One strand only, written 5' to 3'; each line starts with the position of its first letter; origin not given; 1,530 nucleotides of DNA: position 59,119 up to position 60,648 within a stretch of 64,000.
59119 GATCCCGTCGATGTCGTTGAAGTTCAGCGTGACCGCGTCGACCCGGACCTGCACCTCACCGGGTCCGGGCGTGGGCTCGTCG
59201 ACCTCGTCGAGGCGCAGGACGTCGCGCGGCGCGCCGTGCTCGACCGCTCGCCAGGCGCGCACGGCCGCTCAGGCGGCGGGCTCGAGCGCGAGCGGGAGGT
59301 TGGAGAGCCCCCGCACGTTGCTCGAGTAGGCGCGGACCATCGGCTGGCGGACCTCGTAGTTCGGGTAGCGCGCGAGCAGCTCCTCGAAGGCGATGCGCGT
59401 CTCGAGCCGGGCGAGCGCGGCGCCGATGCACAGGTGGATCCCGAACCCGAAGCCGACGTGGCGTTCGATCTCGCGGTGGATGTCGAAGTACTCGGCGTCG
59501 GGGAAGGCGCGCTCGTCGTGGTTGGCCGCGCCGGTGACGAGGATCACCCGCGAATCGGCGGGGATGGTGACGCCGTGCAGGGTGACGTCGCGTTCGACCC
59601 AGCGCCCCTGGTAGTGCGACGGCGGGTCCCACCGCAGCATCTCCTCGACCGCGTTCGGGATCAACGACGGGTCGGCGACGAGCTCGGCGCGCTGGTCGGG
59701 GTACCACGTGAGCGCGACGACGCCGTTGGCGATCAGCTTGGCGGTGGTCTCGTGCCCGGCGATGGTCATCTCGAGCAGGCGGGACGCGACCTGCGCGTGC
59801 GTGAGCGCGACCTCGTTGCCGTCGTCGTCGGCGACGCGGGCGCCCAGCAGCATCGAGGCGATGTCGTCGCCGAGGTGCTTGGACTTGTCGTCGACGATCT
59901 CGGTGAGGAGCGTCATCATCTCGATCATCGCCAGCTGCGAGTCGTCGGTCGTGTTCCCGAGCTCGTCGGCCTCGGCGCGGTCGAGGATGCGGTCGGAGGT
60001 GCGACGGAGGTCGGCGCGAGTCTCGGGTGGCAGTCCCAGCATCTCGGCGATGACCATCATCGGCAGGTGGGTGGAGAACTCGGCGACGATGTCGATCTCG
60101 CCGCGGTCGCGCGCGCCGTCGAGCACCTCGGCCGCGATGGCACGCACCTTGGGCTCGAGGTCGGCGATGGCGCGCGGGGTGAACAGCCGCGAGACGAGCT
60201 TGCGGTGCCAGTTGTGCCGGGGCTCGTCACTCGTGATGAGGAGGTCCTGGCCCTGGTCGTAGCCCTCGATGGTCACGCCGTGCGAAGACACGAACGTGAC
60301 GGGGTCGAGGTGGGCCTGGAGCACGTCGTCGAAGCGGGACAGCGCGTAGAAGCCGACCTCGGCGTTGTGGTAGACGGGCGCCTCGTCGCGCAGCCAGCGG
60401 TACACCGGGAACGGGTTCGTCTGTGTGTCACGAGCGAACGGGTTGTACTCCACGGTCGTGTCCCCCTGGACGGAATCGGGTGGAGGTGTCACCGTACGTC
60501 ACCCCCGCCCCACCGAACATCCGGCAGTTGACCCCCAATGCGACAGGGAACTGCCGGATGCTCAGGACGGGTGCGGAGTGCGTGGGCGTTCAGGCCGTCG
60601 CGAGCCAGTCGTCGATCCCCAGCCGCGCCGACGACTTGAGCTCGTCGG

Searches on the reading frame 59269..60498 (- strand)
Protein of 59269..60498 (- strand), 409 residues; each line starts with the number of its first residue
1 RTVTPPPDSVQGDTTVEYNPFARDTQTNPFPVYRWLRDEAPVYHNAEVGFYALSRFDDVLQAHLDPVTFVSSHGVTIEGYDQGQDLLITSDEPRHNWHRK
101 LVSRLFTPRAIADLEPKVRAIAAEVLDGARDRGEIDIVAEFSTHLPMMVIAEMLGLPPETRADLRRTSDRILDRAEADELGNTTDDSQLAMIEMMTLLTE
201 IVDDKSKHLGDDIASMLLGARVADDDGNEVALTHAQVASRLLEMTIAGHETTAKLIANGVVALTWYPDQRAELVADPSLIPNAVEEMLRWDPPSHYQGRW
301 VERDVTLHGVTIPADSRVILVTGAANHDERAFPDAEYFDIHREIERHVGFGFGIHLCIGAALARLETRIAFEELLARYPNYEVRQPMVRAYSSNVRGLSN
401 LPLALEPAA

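Call 61: search_protein_families(library=pfam, proteins=[window:59269-60498:-], max_evalue=0.0001)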
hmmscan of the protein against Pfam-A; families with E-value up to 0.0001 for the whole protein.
window:59269-60498:- (409 aa): 1 family
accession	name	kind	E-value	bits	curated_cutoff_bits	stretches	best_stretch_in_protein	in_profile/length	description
PF00067.27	p450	-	1.7e-27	96.8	22.8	1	201-378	223-432/462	Cytochrome P450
